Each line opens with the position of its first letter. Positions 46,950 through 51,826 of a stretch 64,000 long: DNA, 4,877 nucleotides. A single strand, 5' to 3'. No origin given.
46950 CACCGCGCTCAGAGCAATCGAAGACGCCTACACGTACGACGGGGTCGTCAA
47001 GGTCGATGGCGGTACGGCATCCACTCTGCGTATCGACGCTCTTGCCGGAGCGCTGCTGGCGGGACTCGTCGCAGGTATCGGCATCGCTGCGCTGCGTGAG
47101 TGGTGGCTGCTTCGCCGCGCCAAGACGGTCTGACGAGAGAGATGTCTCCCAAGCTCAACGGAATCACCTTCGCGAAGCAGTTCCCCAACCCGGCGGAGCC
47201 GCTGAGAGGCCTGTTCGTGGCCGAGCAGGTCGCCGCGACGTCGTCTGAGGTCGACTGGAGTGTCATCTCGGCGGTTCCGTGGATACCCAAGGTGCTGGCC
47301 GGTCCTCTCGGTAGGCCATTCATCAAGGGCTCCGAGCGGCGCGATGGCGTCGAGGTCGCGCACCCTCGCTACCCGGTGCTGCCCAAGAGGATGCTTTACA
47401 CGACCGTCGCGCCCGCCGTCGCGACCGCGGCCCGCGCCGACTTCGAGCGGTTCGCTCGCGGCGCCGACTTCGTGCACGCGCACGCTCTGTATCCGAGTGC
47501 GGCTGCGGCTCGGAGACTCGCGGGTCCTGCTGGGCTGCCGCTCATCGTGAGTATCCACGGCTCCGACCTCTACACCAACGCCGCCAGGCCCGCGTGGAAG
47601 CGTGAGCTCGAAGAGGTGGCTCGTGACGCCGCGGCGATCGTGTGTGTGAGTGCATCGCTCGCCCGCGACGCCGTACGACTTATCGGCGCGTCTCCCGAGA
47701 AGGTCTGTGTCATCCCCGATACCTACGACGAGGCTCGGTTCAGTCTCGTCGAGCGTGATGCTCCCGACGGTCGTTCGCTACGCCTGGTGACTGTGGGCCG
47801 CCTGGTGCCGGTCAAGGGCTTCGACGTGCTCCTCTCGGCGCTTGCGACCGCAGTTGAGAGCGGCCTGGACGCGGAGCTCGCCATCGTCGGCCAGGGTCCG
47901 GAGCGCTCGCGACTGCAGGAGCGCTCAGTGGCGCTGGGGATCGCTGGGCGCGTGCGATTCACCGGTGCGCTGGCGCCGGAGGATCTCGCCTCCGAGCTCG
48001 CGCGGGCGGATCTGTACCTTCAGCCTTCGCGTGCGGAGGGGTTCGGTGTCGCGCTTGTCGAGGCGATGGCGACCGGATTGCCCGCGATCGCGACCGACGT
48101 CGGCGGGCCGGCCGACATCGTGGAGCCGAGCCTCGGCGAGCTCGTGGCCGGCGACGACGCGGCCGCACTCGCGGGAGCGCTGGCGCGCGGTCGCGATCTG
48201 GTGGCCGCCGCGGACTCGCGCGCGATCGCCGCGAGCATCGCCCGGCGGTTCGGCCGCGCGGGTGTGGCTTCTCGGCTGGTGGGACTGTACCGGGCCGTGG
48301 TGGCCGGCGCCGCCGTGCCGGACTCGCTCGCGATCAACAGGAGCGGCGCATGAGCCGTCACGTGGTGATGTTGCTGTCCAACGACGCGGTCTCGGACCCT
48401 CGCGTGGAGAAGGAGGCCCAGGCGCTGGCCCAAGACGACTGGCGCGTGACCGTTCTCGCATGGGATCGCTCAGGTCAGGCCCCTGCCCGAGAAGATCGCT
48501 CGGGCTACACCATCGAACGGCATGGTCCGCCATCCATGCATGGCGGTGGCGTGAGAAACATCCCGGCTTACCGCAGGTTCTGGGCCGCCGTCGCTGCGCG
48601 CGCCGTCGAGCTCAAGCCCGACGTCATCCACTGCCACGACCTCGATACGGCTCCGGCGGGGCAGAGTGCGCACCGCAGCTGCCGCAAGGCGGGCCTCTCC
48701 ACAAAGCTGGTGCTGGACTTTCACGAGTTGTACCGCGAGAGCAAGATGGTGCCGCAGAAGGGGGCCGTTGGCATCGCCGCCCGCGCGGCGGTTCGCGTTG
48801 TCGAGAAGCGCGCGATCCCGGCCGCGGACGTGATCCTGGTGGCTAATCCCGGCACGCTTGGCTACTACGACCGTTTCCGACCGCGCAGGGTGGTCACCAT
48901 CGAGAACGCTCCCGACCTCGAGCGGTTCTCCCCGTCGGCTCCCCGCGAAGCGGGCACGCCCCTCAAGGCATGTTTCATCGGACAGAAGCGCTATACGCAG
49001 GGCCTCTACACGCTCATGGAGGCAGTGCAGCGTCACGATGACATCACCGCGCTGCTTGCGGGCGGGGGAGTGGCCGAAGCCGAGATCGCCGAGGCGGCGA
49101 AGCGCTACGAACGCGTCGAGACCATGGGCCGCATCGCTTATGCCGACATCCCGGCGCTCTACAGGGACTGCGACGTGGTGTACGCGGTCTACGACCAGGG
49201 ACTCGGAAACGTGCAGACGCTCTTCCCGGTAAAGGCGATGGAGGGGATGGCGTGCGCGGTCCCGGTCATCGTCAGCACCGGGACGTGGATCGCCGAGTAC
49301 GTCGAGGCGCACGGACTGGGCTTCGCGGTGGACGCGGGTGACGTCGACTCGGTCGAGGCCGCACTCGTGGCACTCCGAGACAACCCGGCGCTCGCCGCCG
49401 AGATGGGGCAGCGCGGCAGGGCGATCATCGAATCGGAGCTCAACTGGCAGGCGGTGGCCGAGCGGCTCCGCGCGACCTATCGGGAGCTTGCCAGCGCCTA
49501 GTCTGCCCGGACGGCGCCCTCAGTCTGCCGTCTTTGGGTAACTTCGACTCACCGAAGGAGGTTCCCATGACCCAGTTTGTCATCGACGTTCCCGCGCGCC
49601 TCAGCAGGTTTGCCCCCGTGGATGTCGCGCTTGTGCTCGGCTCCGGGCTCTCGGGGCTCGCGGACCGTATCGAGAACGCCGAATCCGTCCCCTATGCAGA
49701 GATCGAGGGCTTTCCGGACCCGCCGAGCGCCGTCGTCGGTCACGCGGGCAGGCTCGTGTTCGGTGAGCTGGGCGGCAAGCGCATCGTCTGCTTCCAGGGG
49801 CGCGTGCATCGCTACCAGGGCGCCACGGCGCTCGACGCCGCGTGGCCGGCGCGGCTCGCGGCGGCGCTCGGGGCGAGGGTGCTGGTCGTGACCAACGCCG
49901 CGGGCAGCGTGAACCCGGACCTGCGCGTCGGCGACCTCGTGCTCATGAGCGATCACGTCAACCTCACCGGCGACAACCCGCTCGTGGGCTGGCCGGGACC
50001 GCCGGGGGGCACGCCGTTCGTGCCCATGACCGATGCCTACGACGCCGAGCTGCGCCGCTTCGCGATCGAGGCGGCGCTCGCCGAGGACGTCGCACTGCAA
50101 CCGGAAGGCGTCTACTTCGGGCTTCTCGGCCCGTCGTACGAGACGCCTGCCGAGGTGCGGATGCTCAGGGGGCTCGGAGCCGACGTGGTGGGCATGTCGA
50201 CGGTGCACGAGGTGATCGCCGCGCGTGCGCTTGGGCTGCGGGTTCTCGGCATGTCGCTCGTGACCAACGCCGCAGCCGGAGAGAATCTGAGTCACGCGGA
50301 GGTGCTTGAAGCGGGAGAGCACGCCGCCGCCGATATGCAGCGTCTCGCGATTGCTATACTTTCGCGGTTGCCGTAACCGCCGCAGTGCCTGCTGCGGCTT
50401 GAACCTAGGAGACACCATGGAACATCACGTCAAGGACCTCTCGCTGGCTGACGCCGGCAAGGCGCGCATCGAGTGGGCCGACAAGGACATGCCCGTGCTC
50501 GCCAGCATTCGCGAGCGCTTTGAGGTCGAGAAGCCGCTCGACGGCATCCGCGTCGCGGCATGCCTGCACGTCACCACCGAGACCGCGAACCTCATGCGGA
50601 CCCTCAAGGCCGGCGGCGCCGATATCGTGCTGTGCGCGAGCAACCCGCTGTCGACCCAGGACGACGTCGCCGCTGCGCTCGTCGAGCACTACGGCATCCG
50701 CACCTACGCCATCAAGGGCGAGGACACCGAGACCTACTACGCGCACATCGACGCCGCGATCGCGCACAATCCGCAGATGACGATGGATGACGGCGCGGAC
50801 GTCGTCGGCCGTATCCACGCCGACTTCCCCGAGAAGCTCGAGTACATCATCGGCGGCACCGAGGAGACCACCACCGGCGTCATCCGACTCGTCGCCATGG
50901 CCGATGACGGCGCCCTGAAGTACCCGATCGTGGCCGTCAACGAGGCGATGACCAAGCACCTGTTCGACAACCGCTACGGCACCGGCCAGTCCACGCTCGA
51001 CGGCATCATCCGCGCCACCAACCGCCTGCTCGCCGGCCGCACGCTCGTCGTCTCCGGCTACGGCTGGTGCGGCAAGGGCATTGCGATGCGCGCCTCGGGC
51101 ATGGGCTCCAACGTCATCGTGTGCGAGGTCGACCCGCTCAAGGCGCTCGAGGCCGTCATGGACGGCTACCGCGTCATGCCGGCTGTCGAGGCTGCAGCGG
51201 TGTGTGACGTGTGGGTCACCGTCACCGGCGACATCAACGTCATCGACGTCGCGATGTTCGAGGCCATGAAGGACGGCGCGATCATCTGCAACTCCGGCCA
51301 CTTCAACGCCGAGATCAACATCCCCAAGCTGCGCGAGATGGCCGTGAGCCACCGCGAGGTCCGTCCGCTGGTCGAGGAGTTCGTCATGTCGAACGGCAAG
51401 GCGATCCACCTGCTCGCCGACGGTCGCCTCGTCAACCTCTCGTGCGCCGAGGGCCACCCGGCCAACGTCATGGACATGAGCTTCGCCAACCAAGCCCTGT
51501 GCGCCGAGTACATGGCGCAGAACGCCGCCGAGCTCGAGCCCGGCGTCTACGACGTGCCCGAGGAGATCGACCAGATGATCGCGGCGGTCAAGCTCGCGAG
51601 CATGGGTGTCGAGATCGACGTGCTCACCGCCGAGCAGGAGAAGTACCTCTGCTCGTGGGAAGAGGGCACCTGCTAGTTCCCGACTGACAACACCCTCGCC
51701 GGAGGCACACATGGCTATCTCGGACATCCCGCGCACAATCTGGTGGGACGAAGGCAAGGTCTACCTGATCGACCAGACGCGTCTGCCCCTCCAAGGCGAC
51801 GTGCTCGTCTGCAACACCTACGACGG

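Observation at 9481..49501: Candidate anchor-polymer / ligase / cargo supercluster: anionic wall-polymer synthesis genes interleaved with 21 CWB2 modules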

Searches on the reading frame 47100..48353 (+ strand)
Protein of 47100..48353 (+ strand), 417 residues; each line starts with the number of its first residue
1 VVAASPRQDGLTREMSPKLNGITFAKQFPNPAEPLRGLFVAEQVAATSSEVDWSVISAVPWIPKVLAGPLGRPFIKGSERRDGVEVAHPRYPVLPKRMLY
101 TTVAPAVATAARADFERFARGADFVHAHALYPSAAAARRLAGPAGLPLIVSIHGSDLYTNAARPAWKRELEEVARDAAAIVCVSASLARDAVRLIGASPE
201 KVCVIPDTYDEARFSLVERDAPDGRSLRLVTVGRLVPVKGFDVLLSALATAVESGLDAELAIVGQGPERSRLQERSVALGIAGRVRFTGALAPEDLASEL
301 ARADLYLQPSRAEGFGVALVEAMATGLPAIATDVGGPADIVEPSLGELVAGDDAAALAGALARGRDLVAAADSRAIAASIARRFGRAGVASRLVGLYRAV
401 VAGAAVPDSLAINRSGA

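Call 6: search_protein_families(library=pfam, proteins=[window:47100-48353:+], max_evalue=0.001)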
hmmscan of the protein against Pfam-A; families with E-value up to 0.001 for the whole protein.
window:47100-48353:+ (417 aa): 5 families
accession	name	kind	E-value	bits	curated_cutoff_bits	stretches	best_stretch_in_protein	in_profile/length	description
PF00534.26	Glycos_transf_1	-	2e-34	119.1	26.4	1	226-362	15-153/172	Glycosyl transferases group 1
PF13692.12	Glyco_trans_1_4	-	2.9e-33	115.5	27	1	228-363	3-138/142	Glycosyl transferases group 1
PF20706.3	GT4-conflict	-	1.2e-17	64.4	26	1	170-369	140-348/385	Family 4 Glycosyltransferase in conflict systems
PF13439.12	Glyco_transf_4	-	1e-16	61.9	28.5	1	81-211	38-168/170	Glycosyltransferase Family 4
PF13579.12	Glyco_trans_4_4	-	1.7e-14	54.9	29.7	1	78-206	34-156/158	Glycosyl transferase 4-like domain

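Call 76: search_protein_families(library=ncbifam, proteins=[window:47142-48353:+], max_evalue=0.00001)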
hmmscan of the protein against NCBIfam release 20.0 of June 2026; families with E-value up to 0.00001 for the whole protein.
window:47142-48353:+ (403 aa): 35 families (the best 25 are shown)
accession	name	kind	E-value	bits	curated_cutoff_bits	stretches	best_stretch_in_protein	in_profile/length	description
NF041876.1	EPS_EpsE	equivalog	8.6e-34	117.4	400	1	93-352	99-360/389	exopolysaccharide biosynthesis GT4 family glycosyltransferase EpsE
NF047684.1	TeichurnBiosyTuaC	equivalog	3.3e-33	115.2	550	1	13-386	9-389/391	teichuronic acid biosynthesis protein TuaC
TIGR03088.1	stp2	hypoth_equivalog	2.4e-31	109.1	409.05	1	110-385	84-372/374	TIGR03088 family PEP-CTERM/XrtA system glycosyltransferase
TIGR03999.1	thiol_BshA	equivalog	3.9e-26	91.9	273.7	1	72-344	55-329/375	N-acetyl-alpha-D-glucosaminyl L-malate synthase BshA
NF038229.1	Glyco4_Geo_Pelo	equivalog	2.9e-25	89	400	1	107-384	55-334/338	GPMC system family 4 glycosyltransferase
TIGR03449.1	mycothiol_MshA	equivalog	1.3e-22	80.3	462.5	1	75-386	70-403/406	D-inositol-3-phosphate glycosyltransferase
NF041879.1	EPS_EpsH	equivalog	2.5e-19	69.3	800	1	161-335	187-359/431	exopolysaccharide biosynthesis glycosyltransferase EpsH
TIGR04005.1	wcaL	equivalog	4.2e-17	62.1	537.6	1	135-349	147-366/406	colanic acid biosynthesis glycosyltransferase WcaL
TIGR04047.1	MSMEG_0565_glyc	hypoth_equivalog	6.7e-17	61.6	259.85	1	102-384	81-372/373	MSMEG_0565 family glycosyltransferase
TIGR04063.1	stp3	hypoth_equivalog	7.3e-17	61.3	442.05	1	109-349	94-356/397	TIGR04063 family PEP-CTERM/XrtA system glycosyltransferase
NF038255.1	exopoly_VpsD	equivalog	1e-14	54.2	300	1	165-325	159-319/381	VpsD family glycosyltransferase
NF007396.0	PRK09922.1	equivalog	3.6e-14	52.4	385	1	180-368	152-341/361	lipopolysaccharide 1,6-galactosyltransferase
NF047880.1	glyco_SdgA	exception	5.8e-14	51.5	800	1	132-343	239-446/488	serine-aspartate repeat adhesin O-glycosyltransferase SdgA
NF046085.1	XrtY_assoc_Gly1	equivalog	2e-13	50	400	1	166-387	164-385/387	XrtY-associated glycosyltransferase XYAG1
NF038011.1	PelF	equivalog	3.2e-13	49.5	100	1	180-366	274-451/489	GT4 family glycosyltransferase PelF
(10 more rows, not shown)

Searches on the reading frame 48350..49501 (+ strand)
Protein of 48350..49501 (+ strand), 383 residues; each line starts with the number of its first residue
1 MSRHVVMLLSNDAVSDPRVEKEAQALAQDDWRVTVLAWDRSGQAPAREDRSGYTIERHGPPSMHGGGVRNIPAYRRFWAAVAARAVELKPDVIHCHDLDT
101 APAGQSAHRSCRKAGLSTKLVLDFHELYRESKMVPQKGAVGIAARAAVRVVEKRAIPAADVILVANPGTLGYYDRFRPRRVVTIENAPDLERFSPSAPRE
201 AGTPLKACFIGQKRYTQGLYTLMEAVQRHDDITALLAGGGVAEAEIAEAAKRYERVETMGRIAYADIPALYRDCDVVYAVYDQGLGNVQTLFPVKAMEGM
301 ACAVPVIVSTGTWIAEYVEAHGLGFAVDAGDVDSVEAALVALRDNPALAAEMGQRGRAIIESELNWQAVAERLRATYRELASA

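Call 6: search_protein_families(library=pfam, proteins=[window:48350-49501:+], max_evalue=0.001)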
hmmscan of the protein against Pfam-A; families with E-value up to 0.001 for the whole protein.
window:48350-49501:+ (383 aa): 5 families
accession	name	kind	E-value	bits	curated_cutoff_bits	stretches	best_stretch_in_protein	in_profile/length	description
PF00534.26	Glycos_transf_1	-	3.5e-16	59.6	26.4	1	199-357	10-170/172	Glycosyl transferases group 1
PF13692.12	Glyco_trans_1_4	-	1e-15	58.7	27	1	208-344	5-141/142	Glycosyl transferases group 1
PF13439.12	Glyco_transf_4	-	1.9e-12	48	28.5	1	23-192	12-170/170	Glycosyltransferase Family 4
PF13579.12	Glyco_trans_4_4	-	2.4e-12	47.9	29.7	1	18-186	6-157/158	Glycosyl transferase 4-like domain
PF13524.12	Glyco_trans_1_2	-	1.8e-10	41.4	25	1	222-373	5-142/144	Glycosyl transferase-like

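Call 76: search_protein_families(library=ncbifam, proteins=[window:48350-49501:+], max_evalue=0.00001)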
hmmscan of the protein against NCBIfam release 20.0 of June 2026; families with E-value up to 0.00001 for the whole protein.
window:48350-49501:+ (383 aa): 13 families
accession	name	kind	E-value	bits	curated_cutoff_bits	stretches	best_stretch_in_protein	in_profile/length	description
TIGR04063.1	stp3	hypoth_equivalog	2.7e-20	72.6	442.05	1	32-381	33-396/397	TIGR04063 family PEP-CTERM/XrtA system glycosyltransferase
TIGR02149.1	glgA_Coryne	subfamily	2.1e-15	56.8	302.4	1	76-380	70-390/391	glycogen synthase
NF041876.1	EPS_EpsE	equivalog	9.3e-12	44.9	400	1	189-373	199-389/389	exopolysaccharide biosynthesis GT4 family glycosyltransferase EpsE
TIGR03088.1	stp2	hypoth_equivalog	1.4e-11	44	409.05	1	218-379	215-372/374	TIGR03088 family PEP-CTERM/XrtA system glycosyltransferase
TIGR03999.1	thiol_BshA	equivalog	2.7e-10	39.7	273.7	1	222-381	220-374/375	N-acetyl-alpha-D-glucosaminyl L-malate synthase BshA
TIGR04047.1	MSMEG_0565_glyc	hypoth_equivalog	5.3e-10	38.9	259.85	1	246-378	249-372/373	MSMEG_0565 family glycosyltransferase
NF053787.1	GlcN_PG_synth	equivalog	1.6e-09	37.1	480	1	291-381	273-360/361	N-acetylglucosaminyl phosphatidylglycerol synthase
NF007640.0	PRK10307.1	subfamily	1.4e-08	34.1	276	1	211-379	239-406/411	WcaI family glycosyltransferase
NF038298.1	EPS_HpsO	equivalog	3.5e-08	32.6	575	1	209-380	206-387/388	hormogonium polysaccharide biosynthesis glycosyltransferase HpsO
NF047684.1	TeichurnBiosyTuaC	equivalog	4.5e-08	32.4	550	1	208-380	223-389/391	teichuronic acid biosynthesis protein TuaC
TIGR04005.1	wcaL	equivalog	2.7e-07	29.8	537.6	1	188-375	206-401/406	colanic acid biosynthesis glycosyltransferase WcaL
NF038295.1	EPS_HpsP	equivalog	5.8e-07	28.8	550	1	292-380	300-387/388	hormogonium polysaccharide biosynthesis glycosyltransferase HpsP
NF041879.1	EPS_EpsH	equivalog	1.7e-06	27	800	1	162-380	193-416/431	exopolysaccharide biosynthesis glycosyltransferase EpsH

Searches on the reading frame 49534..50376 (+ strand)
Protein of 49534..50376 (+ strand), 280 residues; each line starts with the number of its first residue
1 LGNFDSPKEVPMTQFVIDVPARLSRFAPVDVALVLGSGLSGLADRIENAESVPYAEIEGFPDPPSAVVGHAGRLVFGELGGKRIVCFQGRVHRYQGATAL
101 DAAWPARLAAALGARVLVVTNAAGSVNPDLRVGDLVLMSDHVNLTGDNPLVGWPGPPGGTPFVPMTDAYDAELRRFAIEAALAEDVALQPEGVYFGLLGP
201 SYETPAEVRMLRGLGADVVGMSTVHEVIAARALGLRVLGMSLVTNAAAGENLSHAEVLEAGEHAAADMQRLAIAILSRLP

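Call 8: search_protein_families(library=pfam, proteins=[window:49534-50376:+], max_evalue=0.001)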
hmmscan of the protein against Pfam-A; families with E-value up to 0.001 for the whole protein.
window:49534-50376:+ (280 aa): 1 family
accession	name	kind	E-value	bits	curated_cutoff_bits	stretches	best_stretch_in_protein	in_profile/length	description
PF01048.26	PNP_UDP_1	-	8.4e-52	176.3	25.1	1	31-276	2-232/233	Phosphorylase superfamily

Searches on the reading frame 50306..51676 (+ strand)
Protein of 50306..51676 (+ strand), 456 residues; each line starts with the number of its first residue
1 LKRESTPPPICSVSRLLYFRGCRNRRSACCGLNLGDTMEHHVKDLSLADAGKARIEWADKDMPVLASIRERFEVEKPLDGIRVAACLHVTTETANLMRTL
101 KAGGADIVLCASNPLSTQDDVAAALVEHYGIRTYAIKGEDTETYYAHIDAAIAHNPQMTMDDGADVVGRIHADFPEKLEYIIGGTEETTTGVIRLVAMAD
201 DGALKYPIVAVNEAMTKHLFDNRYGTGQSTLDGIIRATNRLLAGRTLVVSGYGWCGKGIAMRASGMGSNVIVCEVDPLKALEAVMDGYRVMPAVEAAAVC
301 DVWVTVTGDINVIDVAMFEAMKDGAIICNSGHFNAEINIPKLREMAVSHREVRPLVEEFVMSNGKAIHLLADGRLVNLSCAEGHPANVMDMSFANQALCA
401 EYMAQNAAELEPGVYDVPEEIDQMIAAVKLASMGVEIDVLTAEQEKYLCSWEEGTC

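Call 8: search_protein_families(library=pfam, proteins=[window:50306-51676:+], max_evalue=0.001)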
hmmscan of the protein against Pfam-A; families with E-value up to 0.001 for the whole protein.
window:50306-51676:+ (456 aa): 4 families
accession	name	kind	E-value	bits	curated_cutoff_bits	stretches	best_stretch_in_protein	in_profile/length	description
PF05221.23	AdoHcyase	-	2.6e-62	211.1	25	2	40-172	2-138/299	S-adenosyl-L-homocysteine hydrolase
PF00670.27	AdoHcyase_NAD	-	2.4e-51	174.5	27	1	222-383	1-162/162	S-adenosyl-L-homocysteine hydrolase, NAD binding domain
PF02826.25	2-Hacid_dh_C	-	1.2e-07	31.8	25.1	1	239-331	31-127/178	D-isomer specific 2-hydroxyacid dehydrogenase, NAD binding domain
PF07991.19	KARI_N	-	0.0002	21.4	20.6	1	242-338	2-102/165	Acetohydroxy acid isomeroreductase, NADPH-binding domain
